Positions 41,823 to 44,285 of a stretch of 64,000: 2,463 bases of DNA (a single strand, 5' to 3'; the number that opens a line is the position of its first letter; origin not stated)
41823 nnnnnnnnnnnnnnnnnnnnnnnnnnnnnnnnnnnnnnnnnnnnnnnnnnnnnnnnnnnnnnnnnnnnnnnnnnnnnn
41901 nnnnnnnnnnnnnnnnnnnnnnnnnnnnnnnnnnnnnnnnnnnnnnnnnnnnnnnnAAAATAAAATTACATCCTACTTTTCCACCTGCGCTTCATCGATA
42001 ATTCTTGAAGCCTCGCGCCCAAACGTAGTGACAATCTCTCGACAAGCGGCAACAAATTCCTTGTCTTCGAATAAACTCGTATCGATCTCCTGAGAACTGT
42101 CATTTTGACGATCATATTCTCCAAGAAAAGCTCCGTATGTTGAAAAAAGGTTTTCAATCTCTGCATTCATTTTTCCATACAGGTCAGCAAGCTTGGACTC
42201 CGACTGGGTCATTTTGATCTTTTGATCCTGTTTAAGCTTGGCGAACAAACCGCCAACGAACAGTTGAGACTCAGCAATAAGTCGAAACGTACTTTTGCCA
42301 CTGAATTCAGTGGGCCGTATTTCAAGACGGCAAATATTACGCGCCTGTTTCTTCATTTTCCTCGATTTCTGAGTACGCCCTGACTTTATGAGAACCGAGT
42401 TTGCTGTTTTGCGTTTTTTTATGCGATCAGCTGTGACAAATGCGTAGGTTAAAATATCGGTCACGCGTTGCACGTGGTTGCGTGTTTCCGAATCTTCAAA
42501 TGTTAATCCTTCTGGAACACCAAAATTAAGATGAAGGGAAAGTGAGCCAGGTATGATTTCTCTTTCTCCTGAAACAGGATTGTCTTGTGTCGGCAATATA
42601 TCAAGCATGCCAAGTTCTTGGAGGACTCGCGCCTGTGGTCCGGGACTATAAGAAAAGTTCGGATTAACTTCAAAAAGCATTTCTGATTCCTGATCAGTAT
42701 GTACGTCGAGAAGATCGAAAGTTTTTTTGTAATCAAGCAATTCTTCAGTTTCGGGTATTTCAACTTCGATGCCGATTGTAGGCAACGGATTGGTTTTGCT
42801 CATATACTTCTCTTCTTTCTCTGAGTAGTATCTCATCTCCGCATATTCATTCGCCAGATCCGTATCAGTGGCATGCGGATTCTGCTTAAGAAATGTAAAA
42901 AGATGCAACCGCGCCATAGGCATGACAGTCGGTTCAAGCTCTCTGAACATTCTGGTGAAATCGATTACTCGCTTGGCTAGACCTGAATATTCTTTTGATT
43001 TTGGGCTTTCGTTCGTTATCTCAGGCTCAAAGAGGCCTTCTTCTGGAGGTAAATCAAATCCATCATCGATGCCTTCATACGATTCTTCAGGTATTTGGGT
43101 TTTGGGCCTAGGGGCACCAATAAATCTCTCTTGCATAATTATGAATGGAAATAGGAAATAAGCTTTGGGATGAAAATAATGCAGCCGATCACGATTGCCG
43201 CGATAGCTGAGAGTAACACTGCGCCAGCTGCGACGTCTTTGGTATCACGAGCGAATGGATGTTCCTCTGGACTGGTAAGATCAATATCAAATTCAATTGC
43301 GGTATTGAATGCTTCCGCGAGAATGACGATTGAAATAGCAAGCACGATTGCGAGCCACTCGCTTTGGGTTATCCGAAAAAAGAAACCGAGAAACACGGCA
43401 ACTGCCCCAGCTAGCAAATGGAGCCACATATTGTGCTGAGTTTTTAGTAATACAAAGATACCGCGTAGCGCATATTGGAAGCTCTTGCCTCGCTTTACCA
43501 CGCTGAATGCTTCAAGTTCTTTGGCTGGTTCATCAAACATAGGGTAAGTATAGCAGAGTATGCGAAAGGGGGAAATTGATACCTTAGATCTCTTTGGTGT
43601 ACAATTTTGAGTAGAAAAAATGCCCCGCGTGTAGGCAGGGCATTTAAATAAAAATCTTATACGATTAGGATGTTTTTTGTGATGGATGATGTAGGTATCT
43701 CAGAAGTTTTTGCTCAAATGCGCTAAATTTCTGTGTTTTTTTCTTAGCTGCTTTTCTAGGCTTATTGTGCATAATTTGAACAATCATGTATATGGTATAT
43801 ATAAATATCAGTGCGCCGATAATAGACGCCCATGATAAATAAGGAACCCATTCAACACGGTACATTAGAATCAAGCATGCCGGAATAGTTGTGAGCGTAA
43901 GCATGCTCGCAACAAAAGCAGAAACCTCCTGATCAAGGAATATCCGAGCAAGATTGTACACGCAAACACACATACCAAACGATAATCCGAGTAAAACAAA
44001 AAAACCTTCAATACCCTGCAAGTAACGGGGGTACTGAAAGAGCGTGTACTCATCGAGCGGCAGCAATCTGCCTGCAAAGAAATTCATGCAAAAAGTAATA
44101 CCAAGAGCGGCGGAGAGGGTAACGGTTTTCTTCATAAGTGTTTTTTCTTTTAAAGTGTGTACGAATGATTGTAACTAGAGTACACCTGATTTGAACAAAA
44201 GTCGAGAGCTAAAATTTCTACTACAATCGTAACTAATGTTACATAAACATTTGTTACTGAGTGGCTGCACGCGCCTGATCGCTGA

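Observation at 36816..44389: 7.6-kb insertion splitting the universally adjacent rplB–rpsS pair: de novo pyrimidine genes (pyrEF, pyrD, pyrC), murI, a GCS2-like ligase, dgkA and a membrane protein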

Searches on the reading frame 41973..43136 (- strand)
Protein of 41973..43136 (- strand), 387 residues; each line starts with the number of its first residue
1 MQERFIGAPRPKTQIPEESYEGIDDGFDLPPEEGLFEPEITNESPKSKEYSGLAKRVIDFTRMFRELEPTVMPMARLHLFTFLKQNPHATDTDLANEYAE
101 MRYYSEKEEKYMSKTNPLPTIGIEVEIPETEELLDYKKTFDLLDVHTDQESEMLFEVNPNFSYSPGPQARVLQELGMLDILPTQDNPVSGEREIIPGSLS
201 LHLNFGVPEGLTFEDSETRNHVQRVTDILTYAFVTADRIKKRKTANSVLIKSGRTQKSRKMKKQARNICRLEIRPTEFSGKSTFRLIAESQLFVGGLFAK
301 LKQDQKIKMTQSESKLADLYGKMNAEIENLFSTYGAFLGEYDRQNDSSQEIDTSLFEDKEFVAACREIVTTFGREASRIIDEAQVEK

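Call 3: search_protein_families(library=pfam, proteins=[window:41973-43136:-], max_evalue=0.01)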
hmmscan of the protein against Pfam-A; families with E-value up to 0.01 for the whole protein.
window:41973-43136:- (387 aa): 0 families

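Call 4: search_protein_families(library=ncbifam, proteins=[window:41973-43136:-], max_evalue=0.01)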
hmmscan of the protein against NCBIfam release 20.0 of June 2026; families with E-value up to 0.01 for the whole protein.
window:41973-43136:- (387 aa): 0 families

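Call 18: find_homologous_proteins(query=window:41973-43136:-)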
Query window:41973-43136:- (387 aa): 10 proteins with E <= 0.001 among 2227 candidates.
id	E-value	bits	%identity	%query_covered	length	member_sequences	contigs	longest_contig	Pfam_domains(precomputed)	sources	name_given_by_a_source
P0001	4.4e-253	857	100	100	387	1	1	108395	-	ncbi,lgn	-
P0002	4.5e-51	192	34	88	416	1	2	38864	-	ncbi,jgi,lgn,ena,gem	-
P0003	4.7e-49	186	35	86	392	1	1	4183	-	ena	-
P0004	3.2e-47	180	35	81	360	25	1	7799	-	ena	-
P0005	3.5e-44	170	32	81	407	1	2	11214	-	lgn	-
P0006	1.8e-43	167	32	83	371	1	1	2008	-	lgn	-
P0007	8.9e-38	149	31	81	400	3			-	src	-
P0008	2.0e-35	141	31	84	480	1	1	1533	-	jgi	jgi:hypothetical protein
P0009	5.3e-32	130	30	83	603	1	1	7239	-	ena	-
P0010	1.9e-18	85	24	81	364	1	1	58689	-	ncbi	-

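Call 21: find_encoding_contigs(protein=P0002, flank=8000, max_places=4)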
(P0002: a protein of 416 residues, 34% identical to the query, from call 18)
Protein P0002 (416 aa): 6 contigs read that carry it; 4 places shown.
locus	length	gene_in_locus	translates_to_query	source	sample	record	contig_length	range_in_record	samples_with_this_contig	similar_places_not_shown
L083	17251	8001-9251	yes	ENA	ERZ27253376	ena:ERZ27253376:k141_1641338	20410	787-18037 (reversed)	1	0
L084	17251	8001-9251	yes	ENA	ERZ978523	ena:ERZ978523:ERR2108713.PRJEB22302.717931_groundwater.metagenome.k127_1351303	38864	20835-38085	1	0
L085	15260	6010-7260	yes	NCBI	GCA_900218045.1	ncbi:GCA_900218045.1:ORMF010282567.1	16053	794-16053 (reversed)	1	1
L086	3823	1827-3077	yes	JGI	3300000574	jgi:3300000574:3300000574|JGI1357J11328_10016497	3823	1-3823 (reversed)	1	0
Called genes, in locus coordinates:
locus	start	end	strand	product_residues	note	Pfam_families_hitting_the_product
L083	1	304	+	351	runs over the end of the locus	PF06723:MreB_Mbl, PF00022:Actin (faint), PF00012:HSP70, PF14450:FtsA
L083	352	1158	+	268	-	PF04085:MreC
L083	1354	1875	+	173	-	-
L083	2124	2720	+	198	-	-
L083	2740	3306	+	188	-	-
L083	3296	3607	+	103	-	PF05656:DUF805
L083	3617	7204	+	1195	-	-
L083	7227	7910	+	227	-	-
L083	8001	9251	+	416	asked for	-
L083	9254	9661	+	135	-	PF01702:TGT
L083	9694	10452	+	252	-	PF01702:TGT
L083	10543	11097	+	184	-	PF20803:PaaX_M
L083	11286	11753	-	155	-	-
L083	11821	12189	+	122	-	-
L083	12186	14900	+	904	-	PF13401:AAA_22 (faint), PF02861:Clp_N, PF00004:AAA (weak), PF17871:AAA_lid_9, PF00004:AAA, PF07724:AAA_2, PF07728:AAA_5, PF10431:ClpB_D2-small, +5 more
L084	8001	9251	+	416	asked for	-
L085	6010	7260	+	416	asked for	-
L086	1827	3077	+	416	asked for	-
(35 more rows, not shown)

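Call 24: search_solved_structures(query=A1, max_evalue=10)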
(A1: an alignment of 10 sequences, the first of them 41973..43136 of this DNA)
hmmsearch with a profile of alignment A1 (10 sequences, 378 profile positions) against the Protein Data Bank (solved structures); distinct sequences matched with E-value up to 10: 4.
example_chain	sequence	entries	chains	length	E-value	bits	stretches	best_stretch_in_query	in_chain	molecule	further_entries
2gtg_A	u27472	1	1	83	0.34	13.4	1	318-376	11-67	Proactivator polypeptide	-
1m12_A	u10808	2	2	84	0.38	13.2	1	319-376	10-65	SAPOSIN C | Proactivator polypeptide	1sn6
2z9a_A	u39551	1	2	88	0.4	13.1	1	318-376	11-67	Proactivator polypeptide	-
2qyp_A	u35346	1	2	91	0.43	13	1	318-376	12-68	Proactivator polypeptide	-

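Call 37: predict_structure(alignment_id=A1)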
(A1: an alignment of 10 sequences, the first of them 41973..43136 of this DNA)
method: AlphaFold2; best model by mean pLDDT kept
length: 387 residues; sequences in the alignment: 10
mean_pLDDT: 78.3   pTM: 0.77
mean pLDDT of the five models: 78.3, 77.2, 77.2, 76.2, 76.1
residues with pLDDT >= 90: 152; 70-90: 150; 50-70: 31; < 50: 54
segments of 3 or more residues with pLDDT < 50: 1-41, 254-266
pLDDT, mean of each block of 10 residues (from residue 1): 30 31 30 35 77 93 85 94 95 94 91 84 85 83 82 75 90 89 80 75 87 86 91 83 75 46 48 74 82 95 94 96 96 91 62 88 94 94 75
secondary structure, 60 per line:
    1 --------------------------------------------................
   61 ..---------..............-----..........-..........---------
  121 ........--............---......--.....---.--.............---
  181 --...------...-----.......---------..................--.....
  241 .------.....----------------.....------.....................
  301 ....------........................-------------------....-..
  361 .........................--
elements in order: H45-62 H72-85 H91-100 H102-111 E121-128 H131-142 E146-151 E154-158 H165-177 E183-185 E192-194 E200-206 H216-233 H236-241 E248-252 E269-273 H280-304 H311-334 H354-357 H359-385

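Call 39: fold_search(model_id=the predicted structure, library=pdb)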
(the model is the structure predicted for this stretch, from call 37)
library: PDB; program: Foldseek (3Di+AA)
matches with E <= 10: 370; with E <= 0.001: 0
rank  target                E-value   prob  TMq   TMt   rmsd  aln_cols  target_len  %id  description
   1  1r8g_A                1.9e-03  1.00  0.29  0.32  13.8       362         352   10  Structure and function of YbdK (released 2004-08-17)
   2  1tt4_A                2.0e-03  1.00  0.29  0.32  13.4       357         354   10  Structure of NP459575, a predicted glutathione synthase from Salmonella typhimurium (released 2004-08-17)
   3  4bjr_B                1.4e-02  0.97  0.30  0.25  15.7       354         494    9  Crystal structure of the complex between Prokaryotic Ubiquitin-like Protein Pup and its Ligase PafA (released 2013-05-01)
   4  4bjr_A                2.0e-02  0.96  0.29  0.24  12.6       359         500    8  Crystal structure of the complex between Prokaryotic Ubiquitin-like Protein Pup and its Ligase PafA (released 2013-05-01)
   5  9n4x_H                2.1e-02  0.82  0.27  0.27  16.1       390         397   10  CryoEM structure of the Azotobacter vinelandii glutamine synthetase (released 2025-07-30)
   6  4b0r                  3.2e-02  0.95  0.32  0.28  15.1       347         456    9  Structure of the Deamidase-Depupylase Dop of the Prokaryotic Ubiquitin-like Modification Pathway (released 2012-09-12)
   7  1r8g_B                3.9e-02  0.90  0.30  0.32  13.5       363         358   11  Structure and function of YbdK (released 2004-08-17)
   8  9cku_G                6.5e-02  0.92  0.32  0.32  12.2       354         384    9  Complex of M. smegmatis Dop with M. tuberculosis CoaX and Pup91 (released 2024-11-13)
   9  9n4x_G                7.2e-02  0.80  0.29  0.27  12.8       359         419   10  CryoEM structure of the Azotobacter vinelandii glutamine synthetase (released 2025-07-30)
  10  8v22_A                8.3e-02  0.77  0.30  0.26  10.9       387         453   11  GlnA dodecamer with AMPylation (released 2024-11-27)
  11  7oxy_A                9.1e-02  0.80  0.31  0.27  14.7       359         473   10  Crystal structure of depupylase Dop in complex with Pup and AMP-PCP (released 2021-12-01)
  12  9n4x_C                1.1e-01  0.80  0.31  0.29  12.2       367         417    9  CryoEM structure of the Azotobacter vinelandii glutamine synthetase (released 2025-07-30)
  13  9nlr_S                1.1e-01  0.60  0.19  0.20   7.7       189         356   12  Crystal structure of human glutamine synthetase in complex with ADP and phosphate (released 2026-03-11)
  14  9nm5_A                1.5e-01  0.54  0.20  0.20   7.9       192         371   11  Crystal structure of human glutamine synthetase in complex with ADP and phosphinothricin phosphate (released 2026-03-11)
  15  9otp_B                1.7e-01  0.44  0.20  0.20   8.7       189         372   12  Human glutamine synthetase R298A decamer under turnover conditions (released 2025-07-02)
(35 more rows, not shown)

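Call 41: search_protein_families(library=pfam, alignment_id=A1, max_evalue=10)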
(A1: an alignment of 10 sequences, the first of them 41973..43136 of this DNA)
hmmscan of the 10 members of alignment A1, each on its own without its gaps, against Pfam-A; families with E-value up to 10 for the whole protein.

A. member 1, window:41973-43136:- (387 aa): 1 family
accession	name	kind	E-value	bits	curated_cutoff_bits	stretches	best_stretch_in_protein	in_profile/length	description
PF18124.7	Kindlin_2_N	-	0.18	12.5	23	1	271-325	8-62/89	Kindlin-2 N-terminal domain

B. families by the number of members that match (of 10 scanned): 5 families
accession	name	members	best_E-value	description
PF18284.7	DNA_meth_N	1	0.065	DNA methylase N-terminal domain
PF16913.11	PUNUT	1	0.066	Purine nucleobase transmembrane transport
PF18124.7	Kindlin_2_N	1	0.18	Kindlin-2 N-terminal domain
PF18903.5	DUF5659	1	0.85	Domain of unknown function (DUF5659)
PF19585.4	DUF6092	1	6.3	Family of unknown function (DUF6092)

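Call 87: search_protein_families(library=padloc, proteins=[window:41973-43136:-], max_evalue=0.01)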
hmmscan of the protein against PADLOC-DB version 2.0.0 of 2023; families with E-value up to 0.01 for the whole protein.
window:41973-43136:- (387 aa): 0 families

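Call 88: search_protein_families(library=phrogs, proteins=[window:41973-43136:-], max_evalue=0.01)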
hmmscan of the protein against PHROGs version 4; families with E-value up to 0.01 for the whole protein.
window:41973-43136:- (387 aa): 0 families

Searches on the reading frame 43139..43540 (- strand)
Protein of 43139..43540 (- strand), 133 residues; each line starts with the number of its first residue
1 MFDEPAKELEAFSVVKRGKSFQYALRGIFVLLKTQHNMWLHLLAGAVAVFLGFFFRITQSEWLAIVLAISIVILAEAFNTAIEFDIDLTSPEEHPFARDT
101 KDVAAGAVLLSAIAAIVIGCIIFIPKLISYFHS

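Call 3: search_protein_families(library=pfam, proteins=[window:43139-43540:-], max_evalue=0.01)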
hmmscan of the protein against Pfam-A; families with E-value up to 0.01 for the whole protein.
window:43139-43540:- (133 aa): 2 families
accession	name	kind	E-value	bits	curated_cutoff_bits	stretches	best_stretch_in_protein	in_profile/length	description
PF01219.24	DAGK_prokar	-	9.7e-34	115.7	22.3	1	22-123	1-102/102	Prokaryotic diacylglycerol kinase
PF13515.12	FUSC_2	-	0.00067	20.2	25.6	1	27-123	50-123/126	Fusaric acid resistance protein-like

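Call 4: search_protein_families(library=ncbifam, proteins=[window:43139-43540:-], max_evalue=0.01)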
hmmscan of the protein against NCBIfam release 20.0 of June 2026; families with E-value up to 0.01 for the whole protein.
window:43139-43540:- (133 aa): 0 families

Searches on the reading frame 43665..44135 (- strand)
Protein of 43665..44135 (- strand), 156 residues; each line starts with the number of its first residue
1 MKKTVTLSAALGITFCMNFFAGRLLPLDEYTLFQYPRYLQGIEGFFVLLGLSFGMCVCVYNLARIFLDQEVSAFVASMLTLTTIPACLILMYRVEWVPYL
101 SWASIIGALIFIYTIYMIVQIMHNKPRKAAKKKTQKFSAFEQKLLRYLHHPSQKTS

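Call 3: search_protein_families(library=pfam, proteins=[window:43665-44135:-], max_evalue=0.01)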
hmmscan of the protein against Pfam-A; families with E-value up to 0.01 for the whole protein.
window:43665-44135:- (156 aa): 2 families
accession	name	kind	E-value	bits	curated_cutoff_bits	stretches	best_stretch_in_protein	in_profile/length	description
PF11457.13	DUF3021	-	0.00047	20.8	24.7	1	7-125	6-120/130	Protein of unknown function (DUF3021)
PF07907.16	YibE_F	-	0.00067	19.7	27.2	1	40-122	16-98/241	YibE/F-like protein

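Call 4: search_protein_families(library=ncbifam, proteins=[window:43665-44135:-], max_evalue=0.01)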
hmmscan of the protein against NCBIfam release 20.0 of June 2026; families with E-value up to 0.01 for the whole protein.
window:43665-44135:- (156 aa): 0 families

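Call 87: search_protein_families(library=padloc, proteins=[window:43665-44135:-], max_evalue=0.01)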
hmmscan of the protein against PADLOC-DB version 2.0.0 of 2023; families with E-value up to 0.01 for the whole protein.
window:43665-44135:- (156 aa): 0 families

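Call 88: search_protein_families(library=phrogs, proteins=[window:43665-44135:-], max_evalue=0.01)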
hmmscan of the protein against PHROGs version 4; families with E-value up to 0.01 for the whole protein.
window:43665-44135:- (156 aa): 0 families
